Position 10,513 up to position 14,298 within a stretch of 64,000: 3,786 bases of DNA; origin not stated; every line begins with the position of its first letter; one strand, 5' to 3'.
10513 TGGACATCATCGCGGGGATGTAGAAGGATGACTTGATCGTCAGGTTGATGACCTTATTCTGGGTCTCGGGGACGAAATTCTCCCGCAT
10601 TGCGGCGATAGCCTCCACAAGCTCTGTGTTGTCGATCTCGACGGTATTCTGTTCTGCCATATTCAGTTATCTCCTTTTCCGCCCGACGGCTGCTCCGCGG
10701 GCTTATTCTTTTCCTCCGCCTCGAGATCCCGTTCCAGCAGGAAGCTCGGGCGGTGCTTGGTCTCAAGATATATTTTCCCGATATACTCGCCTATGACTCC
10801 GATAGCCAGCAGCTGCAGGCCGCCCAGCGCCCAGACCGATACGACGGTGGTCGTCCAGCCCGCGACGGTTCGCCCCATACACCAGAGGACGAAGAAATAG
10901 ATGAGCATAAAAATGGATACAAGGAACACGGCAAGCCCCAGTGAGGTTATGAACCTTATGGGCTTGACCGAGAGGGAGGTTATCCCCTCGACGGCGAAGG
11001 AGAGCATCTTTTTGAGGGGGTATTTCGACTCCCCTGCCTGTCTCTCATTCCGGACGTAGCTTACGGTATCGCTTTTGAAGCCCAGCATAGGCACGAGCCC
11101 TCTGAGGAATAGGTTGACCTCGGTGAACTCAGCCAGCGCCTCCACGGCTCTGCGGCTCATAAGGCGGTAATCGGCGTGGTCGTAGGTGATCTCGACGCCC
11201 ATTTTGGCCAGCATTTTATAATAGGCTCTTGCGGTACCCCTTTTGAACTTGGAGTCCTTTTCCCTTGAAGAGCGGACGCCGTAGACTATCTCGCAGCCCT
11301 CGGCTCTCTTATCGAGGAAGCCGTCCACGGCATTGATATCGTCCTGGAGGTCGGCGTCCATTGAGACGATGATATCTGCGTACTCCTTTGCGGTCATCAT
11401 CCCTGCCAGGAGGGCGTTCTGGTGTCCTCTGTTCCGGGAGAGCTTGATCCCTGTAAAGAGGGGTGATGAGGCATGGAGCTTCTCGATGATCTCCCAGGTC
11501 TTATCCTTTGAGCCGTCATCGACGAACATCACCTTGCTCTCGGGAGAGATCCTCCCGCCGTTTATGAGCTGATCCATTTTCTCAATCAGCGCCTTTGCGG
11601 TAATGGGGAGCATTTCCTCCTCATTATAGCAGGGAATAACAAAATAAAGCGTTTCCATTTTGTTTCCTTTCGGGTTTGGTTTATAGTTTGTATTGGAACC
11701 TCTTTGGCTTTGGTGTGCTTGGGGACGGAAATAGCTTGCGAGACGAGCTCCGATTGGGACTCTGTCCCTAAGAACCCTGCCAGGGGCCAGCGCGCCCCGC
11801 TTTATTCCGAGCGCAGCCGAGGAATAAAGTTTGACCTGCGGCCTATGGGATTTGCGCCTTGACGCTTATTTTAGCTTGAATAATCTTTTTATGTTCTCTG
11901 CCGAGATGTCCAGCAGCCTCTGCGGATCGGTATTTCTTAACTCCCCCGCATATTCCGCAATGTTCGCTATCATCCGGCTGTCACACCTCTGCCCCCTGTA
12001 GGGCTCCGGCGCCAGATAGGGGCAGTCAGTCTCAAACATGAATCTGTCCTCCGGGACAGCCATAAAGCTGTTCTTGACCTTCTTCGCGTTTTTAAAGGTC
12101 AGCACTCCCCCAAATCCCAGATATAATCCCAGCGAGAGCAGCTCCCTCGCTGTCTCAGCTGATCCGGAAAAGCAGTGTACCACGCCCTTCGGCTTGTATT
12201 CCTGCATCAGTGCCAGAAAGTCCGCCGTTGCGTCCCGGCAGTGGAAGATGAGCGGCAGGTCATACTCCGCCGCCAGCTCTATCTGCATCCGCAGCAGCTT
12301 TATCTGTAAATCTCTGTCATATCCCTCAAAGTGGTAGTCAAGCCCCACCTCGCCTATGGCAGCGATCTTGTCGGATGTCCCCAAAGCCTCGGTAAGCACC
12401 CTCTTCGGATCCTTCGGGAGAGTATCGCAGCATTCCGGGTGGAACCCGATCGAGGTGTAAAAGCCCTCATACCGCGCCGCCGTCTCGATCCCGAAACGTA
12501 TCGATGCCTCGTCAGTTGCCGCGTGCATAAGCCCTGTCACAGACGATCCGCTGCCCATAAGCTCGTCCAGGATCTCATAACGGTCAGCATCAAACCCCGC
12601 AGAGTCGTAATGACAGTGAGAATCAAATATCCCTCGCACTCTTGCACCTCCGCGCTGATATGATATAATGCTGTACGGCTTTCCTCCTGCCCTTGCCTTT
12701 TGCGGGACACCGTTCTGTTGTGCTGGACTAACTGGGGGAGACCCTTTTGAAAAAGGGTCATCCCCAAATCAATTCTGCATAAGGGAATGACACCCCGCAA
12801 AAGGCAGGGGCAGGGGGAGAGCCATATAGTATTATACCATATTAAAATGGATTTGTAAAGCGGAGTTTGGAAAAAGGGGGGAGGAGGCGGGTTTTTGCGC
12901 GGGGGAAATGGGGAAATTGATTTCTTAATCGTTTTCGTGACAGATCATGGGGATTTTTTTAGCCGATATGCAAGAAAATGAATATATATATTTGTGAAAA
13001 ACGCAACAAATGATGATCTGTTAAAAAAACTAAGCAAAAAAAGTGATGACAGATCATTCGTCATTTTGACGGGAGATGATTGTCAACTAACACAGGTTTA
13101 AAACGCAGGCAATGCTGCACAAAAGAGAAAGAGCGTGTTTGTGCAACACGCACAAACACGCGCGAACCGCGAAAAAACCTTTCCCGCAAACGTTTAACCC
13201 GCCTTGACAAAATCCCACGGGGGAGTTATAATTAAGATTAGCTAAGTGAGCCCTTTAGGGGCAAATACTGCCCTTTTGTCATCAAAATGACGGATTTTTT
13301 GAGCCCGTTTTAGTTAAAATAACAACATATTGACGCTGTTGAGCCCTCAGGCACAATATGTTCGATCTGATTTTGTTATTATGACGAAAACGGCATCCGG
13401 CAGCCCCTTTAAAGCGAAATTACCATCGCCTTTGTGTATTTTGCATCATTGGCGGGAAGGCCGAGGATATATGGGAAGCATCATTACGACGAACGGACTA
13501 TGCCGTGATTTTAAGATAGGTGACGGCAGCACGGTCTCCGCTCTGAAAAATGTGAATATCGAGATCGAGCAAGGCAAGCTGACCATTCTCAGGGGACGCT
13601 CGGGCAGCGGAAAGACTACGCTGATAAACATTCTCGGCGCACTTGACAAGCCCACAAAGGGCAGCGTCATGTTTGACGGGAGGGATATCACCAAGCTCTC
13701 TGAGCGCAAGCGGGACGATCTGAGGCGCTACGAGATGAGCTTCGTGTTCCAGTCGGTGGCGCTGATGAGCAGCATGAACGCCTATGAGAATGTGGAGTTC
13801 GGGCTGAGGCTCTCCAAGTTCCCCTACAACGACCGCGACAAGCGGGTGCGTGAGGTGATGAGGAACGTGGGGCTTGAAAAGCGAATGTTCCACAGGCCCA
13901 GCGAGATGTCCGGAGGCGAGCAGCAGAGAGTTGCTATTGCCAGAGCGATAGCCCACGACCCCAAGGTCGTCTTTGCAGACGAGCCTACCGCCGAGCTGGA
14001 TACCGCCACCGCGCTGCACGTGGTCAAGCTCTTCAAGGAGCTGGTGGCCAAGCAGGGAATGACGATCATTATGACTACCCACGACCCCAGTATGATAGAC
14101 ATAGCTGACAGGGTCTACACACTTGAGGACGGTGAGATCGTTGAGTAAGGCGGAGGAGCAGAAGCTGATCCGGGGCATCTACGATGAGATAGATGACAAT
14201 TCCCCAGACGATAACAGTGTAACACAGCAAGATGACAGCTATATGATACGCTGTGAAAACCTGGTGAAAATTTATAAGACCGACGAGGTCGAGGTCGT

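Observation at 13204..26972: Ten-gene composite ABC locus mixing exporter-type ATPases with importer-type permeases and three unassigned envelope proteins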

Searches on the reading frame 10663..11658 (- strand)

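Call 20: search_protein_families(library=pfam, proteins=[window:10663-11658:-], max_evalue=0.001)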
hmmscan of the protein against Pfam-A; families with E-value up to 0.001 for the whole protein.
window:10663-11658:- (331 aa): 1 family
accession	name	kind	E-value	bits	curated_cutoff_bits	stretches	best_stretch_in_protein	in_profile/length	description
PF00535.33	Glycos_transf_2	-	1e-23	84.6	23.3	1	6-174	2-166/168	Glycosyl transferase family 2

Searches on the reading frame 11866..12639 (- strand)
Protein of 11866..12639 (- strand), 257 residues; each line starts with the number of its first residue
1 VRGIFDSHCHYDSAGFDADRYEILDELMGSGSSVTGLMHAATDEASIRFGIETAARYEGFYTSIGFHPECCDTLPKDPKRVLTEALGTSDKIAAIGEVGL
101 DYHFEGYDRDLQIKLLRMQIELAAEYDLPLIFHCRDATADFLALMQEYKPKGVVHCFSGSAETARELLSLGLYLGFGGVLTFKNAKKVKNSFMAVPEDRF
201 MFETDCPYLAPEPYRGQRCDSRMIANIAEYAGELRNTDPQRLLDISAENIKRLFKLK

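Call 20: search_protein_families(library=pfam, proteins=[window:11866-12639:-], max_evalue=0.001)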
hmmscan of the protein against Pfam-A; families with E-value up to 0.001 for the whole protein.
window:11866-12639:- (257 aa): 1 family
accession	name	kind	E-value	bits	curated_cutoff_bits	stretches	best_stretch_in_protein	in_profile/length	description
PF01026.27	TatD_DNase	-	8.5e-69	232.2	27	1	5-255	1-253/253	TatD related DNase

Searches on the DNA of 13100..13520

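Call 63: search_rna_families(source=window, start=13100, end=13520, threshold=evalue, max_evalue=1)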
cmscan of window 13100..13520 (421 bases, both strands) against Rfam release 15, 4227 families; matches with E-value up to 1: 0.
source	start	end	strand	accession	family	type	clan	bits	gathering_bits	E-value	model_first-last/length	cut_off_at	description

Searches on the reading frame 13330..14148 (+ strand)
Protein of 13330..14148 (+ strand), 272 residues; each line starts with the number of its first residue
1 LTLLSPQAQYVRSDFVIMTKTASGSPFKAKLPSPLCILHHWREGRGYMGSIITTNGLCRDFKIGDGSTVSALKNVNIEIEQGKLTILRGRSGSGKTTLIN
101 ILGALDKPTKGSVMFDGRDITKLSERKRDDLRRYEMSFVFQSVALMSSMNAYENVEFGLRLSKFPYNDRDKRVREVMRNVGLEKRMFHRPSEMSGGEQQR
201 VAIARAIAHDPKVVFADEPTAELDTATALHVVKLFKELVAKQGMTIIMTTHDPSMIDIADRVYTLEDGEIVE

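Call 3: search_protein_families(library=pfam, proteins=[window:13330-14148:+], max_evalue=0.01)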
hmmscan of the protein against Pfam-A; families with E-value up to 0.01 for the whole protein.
window:13330-14148:+ (272 aa): 7 families
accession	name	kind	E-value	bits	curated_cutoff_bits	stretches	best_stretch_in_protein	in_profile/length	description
PF00005.33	ABC_tran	-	4.9e-34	118.3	25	1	72-221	1-137/137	ABC transporter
PF13304.12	AAA_21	-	6e-09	36.8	27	1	189-257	234-304/304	AAA domain, putative AbiEii toxin, Type IV TA system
PF13175.12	AAA_15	-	1.3e-06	28.8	32.1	0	207-256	325-374/374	AAA ATPase domain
PF02463.25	SMC_N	-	1.5e-06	28.3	40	1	82-265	24-211/220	RecF/RecN/SMC N terminal domain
PF13555.12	AAA_29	-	0.0013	18.9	27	1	75-100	15-40/61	P-loop containing region of AAA domain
PF03193.22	RsgA_GTPase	-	0.0021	18.4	30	1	71-103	96-127/174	RsgA GTPase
PF13476.12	AAA_23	-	0.0023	19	27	1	73-102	11-39/201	AAA domain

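Call 4: search_protein_families(library=ncbifam, proteins=[window:13330-14148:+], max_evalue=0.01)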
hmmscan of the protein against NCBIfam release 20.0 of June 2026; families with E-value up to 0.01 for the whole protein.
window:13330-14148:+ (272 aa): 192 families (the best 25 are shown)
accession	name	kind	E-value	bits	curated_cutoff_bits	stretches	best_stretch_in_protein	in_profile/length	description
TIGR02211.1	LolD_lipo_ex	equivalog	5e-63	212.6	307.75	1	52-271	2-220/221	lipoprotein-releasing ABC transporter ATP-binding protein LolD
TIGR02673.1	FtsE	equivalog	4.3e-60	203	264.85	1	68-268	14-213/214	cell division ATP-binding protein FtsE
TIGR02982.1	heterocyst_DevA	subfamily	1.9e-59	200.9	295.8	1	69-270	18-219/220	ABC exporter ATP-binding subunit, DevA family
TIGR03608.1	L_ocin_972_ABC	subfamily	7.4e-58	195.4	254.85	1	70-264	12-205/206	putative bacteriocin export ABC transporter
NF008639.0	PRK11629.1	equivalog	1.6e-55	188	360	1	52-270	7-224/234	lipoprotein-releasing ABC transporter ATP-binding protein LolD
NF007826.0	PRK10535.1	equivalog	1.1e-52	179.2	966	1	48-271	1-222/648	macrolide ABC transporter ATP-binding protein/permease MacB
NF038007.1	ABC_ATP_DarD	equivalog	5.1e-52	176.5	375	1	70-270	19-218/218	darobactin export ABC transporter ATP-binding protein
NF040933.2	ABC_arch_GlcV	equivalog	5.2e-51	173.6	450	1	60-271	11-221/357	glucose ABC transporter ATP-binding protein GlcV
TIGR01186.1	proV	subfamily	1.1e-50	172.8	326.6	1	70-271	7-209/363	betaine/proline/choline family ABC transporter ATP-binding protein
NF007879.0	PRK10584.1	equivalog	2.5e-49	168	336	1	63-272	16-226/228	putative ABC transporter ATP-binding protein YbbA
TIGR03265.1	PhnT2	equivalog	5.5e-48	164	457.7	1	68-271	16-214/353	putative 2-aminoethylphosphonate ABC transporter ATP-binding protein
TIGR02314.1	ABC_MetN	equivalog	5.5e-48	163.7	499.7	1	61-272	11-221/343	methionine ABC transporter ATP-binding protein MetN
TIGR04521.1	ECF_ATPase_2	equivalog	7.6e-47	159.7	330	1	64-271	13-224/279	energy-coupling factor transporter ATPase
TIGR02315.1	ABC_phnC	equivalog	4.5e-46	157.3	266.1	1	68-271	14-225/243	phosphonate ABC transporter ATP-binding protein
TIGR00968.1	3a0106s01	subfamily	4.7e-46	157.2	342.75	1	69-271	13-210/237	sulfate ABC transporter ATP-binding protein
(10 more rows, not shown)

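Call 47: search_solved_structures(query=window:13468-14145:+, max_evalue=1e-20)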
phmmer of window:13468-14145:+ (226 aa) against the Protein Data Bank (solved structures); distinct sequences matched with E-value up to 1e-20: 240 (the best 60 are shown).
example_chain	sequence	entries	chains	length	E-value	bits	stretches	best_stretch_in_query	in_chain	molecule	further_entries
5xu1_A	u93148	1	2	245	6.4e-50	172.7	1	3-224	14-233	ABC transporter ATP-binding protein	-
8j5q_D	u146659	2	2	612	8.6e-49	169.1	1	23-226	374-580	Uncharacterized ABC transporter ATP-binding protein Rv1281c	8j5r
8j5s_D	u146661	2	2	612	6e-48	166.3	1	23-226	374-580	Uncharacterized ABC transporter ATP-binding protein Rv1281c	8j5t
1f3o_A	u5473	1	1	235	7.1e-48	166.1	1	10-224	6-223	HYPOTHETICAL ABC TRANSPORTER ATP-BINDING PROTEIN MJ0796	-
9o9x_A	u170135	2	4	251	1.4e-47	165.1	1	18-223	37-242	ABC transporter ATP-binding protein YtrE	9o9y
1l2t_A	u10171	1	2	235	1.8e-47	164.7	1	10-224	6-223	Hypothetical ABC transporter ATP-binding protein MJ0796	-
3tif_A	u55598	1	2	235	5e-47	163.3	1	10-224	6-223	Uncharacterized ABC transporter ATP-binding protein MJ0796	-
7v8l_D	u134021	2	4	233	1.6e-46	161.7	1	6-224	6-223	Lipoprotein-releasing system ATP-binding protein LolD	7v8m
9rlc_D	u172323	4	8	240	1.8e-46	161.5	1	6-224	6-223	Lipoprotein-releasing system ATP-binding protein LolD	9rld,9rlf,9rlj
9rle_D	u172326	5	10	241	1.8e-46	161.5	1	6-224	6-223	Lipoprotein-releasing system ATP-binding protein LolD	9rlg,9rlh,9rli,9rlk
7arh_F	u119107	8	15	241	1.8e-46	161.5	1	6-224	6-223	Lipoprotein-releasing system ATP-binding protein LolD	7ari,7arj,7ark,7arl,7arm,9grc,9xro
7mdy_D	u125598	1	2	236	2e-46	161.4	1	8-224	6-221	Lipoprotein-releasing system ATP-binding protein LolD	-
8wd9_D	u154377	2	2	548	3e-46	160.7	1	25-226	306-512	Probable dipeptide-transport ATP-binding protein ABC transporter DppD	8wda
7v8i_D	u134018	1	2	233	4.2e-46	160.3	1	6-224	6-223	Lipoprotein-releasing system ATP-binding protein LolD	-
9gvk_D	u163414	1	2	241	4.7e-46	160.1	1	6-224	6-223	Lipoprotein-releasing system ATP-binding protein LolD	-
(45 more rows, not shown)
